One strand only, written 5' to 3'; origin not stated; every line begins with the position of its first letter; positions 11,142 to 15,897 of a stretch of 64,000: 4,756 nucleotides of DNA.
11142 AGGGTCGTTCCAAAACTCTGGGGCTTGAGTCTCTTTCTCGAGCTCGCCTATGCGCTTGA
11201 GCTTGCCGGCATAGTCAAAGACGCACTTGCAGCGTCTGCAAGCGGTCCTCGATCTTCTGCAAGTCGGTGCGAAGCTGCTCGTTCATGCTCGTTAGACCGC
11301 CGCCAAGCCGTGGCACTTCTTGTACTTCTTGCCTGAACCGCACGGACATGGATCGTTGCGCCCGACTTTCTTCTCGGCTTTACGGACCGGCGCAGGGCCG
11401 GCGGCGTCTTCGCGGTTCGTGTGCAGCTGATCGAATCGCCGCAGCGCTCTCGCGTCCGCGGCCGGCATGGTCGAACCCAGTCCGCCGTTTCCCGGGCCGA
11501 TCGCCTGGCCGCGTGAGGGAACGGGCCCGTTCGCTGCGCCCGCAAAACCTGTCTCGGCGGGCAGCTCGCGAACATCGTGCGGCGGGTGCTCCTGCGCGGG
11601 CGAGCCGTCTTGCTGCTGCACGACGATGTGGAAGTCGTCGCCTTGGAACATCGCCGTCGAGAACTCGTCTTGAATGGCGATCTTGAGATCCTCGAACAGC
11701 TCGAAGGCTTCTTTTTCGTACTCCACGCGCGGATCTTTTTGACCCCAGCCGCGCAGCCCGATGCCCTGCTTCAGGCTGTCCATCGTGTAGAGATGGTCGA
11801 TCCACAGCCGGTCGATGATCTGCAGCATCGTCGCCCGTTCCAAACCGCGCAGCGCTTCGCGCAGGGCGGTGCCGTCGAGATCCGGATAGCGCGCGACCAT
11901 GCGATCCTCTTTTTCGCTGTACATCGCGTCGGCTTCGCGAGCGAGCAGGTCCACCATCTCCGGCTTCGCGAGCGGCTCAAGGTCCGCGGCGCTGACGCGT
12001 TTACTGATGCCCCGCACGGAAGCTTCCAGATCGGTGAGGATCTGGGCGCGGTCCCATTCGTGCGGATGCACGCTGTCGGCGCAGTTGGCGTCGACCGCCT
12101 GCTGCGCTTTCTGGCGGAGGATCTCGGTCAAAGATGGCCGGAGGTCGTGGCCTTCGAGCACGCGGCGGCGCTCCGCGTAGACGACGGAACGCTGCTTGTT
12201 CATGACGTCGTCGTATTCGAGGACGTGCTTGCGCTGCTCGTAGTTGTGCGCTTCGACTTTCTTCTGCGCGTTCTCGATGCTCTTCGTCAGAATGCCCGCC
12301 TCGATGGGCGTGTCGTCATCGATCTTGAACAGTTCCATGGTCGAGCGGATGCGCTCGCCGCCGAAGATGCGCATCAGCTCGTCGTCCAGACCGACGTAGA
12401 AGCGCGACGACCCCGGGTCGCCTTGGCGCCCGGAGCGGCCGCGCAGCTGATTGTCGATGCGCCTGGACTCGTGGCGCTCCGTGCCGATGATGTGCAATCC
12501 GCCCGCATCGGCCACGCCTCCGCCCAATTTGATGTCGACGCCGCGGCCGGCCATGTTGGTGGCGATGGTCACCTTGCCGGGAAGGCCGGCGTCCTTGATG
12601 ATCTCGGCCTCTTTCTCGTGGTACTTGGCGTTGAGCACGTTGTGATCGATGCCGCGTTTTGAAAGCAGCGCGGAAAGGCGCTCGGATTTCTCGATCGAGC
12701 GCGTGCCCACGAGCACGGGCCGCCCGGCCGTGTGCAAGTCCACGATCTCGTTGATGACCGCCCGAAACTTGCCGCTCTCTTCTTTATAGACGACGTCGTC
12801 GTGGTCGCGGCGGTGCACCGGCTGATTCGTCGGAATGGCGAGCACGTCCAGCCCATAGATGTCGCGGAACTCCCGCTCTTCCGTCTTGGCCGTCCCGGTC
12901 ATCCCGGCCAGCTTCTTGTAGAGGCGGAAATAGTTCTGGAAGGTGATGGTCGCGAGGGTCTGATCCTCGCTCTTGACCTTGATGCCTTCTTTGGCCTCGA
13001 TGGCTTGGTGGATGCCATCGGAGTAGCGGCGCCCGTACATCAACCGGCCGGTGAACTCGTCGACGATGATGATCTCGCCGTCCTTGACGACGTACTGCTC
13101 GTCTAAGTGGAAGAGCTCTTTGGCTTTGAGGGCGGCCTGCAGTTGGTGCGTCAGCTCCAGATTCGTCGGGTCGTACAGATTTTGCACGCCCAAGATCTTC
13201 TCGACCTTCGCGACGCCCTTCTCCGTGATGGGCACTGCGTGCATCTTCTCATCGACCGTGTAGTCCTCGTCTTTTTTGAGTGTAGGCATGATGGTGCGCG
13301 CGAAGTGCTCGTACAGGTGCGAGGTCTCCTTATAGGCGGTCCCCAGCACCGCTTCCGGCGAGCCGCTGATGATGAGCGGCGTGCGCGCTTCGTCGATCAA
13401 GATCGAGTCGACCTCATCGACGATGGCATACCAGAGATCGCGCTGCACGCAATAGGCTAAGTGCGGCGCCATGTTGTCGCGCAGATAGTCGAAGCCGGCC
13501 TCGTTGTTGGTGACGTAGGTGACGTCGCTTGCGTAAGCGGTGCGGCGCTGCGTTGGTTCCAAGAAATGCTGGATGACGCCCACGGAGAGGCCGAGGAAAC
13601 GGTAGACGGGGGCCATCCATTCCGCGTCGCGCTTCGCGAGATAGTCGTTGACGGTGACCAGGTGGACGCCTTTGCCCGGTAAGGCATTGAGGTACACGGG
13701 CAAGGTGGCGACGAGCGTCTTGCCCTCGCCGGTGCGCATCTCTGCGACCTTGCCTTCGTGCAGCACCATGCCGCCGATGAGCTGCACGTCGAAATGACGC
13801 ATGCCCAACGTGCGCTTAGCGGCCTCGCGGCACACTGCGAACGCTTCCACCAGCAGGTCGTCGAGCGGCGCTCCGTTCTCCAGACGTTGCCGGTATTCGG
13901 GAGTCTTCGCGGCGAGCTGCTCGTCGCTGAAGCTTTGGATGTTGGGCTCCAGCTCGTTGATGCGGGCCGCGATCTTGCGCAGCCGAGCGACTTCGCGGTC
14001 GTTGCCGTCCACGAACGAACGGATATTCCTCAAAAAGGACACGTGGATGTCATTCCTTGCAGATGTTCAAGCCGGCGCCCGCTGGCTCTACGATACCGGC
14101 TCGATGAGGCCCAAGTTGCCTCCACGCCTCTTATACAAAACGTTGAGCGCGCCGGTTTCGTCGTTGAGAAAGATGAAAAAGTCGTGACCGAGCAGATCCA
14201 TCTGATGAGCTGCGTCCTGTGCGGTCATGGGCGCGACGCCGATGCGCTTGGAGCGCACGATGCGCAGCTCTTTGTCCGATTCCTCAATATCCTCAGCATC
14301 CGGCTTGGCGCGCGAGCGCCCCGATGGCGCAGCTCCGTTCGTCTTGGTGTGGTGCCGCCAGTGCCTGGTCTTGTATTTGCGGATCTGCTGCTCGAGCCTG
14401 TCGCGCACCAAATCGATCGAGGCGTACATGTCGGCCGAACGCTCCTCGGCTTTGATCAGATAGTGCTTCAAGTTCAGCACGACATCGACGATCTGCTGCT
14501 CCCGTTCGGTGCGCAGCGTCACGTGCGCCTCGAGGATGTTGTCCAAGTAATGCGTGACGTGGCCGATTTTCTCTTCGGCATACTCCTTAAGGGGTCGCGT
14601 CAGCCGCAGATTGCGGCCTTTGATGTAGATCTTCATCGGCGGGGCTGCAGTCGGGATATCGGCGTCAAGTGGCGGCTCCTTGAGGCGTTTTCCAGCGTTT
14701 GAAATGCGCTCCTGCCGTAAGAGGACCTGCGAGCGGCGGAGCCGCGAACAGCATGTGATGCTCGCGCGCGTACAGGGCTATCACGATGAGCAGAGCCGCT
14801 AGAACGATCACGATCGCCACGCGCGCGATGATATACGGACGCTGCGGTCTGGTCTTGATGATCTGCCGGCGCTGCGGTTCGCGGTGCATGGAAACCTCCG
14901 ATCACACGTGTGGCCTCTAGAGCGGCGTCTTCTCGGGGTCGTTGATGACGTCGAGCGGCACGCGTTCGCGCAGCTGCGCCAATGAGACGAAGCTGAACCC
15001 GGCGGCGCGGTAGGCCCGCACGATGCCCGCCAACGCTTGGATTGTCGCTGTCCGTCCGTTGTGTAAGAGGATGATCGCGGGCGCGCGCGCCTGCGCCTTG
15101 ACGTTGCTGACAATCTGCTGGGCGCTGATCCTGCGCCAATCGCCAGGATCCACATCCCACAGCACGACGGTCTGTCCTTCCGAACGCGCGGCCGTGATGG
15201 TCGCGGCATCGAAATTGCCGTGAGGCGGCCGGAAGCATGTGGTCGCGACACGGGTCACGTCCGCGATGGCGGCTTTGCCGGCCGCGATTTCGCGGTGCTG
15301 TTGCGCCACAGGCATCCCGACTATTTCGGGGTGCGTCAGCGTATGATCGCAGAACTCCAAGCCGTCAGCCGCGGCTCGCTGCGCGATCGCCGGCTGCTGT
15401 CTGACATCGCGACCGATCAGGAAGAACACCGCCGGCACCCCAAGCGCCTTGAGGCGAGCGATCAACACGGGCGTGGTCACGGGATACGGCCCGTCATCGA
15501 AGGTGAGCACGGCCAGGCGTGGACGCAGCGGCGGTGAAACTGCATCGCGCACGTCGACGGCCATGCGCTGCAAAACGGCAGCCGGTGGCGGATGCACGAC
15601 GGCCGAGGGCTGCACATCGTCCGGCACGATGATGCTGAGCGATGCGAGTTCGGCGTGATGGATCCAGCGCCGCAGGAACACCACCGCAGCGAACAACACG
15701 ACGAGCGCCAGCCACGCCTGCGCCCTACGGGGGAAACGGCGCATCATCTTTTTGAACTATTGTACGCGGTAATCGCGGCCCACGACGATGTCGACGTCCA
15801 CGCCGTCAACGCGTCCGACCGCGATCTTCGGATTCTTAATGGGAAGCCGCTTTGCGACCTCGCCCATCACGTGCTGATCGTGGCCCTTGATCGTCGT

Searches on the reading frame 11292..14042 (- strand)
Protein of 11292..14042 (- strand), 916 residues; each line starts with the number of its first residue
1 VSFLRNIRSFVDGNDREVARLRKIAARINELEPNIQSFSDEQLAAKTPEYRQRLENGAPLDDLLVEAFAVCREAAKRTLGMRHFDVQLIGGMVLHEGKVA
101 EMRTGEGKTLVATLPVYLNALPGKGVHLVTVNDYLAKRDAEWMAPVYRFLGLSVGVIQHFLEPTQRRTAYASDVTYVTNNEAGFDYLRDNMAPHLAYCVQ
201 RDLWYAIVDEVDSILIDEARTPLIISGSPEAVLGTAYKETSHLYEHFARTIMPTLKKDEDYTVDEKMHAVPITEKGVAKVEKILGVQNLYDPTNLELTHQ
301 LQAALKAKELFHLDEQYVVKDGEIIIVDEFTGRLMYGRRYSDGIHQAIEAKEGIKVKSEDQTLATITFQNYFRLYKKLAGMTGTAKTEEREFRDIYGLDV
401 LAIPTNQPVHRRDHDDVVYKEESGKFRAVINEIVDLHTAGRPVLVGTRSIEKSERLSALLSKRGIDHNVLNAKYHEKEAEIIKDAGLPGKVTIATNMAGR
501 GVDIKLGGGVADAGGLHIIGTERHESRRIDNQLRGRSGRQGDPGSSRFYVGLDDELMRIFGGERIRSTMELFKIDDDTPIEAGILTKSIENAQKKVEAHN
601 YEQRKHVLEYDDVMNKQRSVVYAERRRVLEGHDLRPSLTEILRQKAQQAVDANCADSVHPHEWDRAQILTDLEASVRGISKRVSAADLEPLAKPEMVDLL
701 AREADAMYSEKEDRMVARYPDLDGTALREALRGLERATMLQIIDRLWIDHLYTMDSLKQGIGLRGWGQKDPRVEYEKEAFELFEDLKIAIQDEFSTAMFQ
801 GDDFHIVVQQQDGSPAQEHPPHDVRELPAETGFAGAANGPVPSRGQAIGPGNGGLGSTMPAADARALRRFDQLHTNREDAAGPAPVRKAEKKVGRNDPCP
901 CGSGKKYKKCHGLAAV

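Call 13: search_protein_families(library=pfam, proteins=[window:11292-14042:-], max_evalue=0.00001)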
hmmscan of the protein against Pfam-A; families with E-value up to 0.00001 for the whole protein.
window:11292-14042:- (916 aa): 5 families
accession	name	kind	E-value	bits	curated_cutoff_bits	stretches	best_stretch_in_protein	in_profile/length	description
PF07517.20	SecA_DEAD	-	1.3e-126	422.2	24.6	1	11-393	6-290/290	SecA DEAD-like domain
PF21090.3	P-loop_SecA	-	1.3e-77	260.5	27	2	408-509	1-102/205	SecA P-loop domain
PF07516.18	SecA_SW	-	3.2e-61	207.4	26.7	1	579-800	1-198/200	SecA Wing and Scaffold domain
PF01043.26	SecA_PP_bind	-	5.8e-42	143.2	23.5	1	240-349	2-110/110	SecA preprotein cross-linking domain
PF02810.21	SEC-C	-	1e-10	41.7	20.4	1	895-912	1-18/19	SEC-C motif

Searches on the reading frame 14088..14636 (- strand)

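Call 67: search_protein_families(library=pfam, proteins=[window:14088-14636:-], max_evalue=0.0001)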
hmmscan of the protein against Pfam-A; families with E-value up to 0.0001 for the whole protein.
window:14088-14636:- (182 aa): 2 families
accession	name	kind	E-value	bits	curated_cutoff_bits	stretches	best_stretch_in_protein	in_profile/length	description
PF16321.10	Ribosom_S30AE_C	-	2.2e-23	82.1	25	1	122-177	2-57/57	Sigma 54 modulation/S30EA ribosomal protein C terminus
PF02482.25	Ribosomal_S30AE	-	6.1e-22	78.6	23.7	1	4-91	2-86/88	Sigma 54 modulation protein / S30EA ribosomal protein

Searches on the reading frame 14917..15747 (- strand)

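Call 67: search_protein_families(library=pfam, proteins=[window:14917-15747:-], max_evalue=0.0001)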
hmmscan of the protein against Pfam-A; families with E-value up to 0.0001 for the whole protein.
window:14917-15747:- (276 aa): 1 family
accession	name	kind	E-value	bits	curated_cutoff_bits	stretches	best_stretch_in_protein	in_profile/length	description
PF01522.26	Polysacc_deac_1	-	3.5e-27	95.3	23.1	1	75-194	5-123/124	Polysaccharide deacetylase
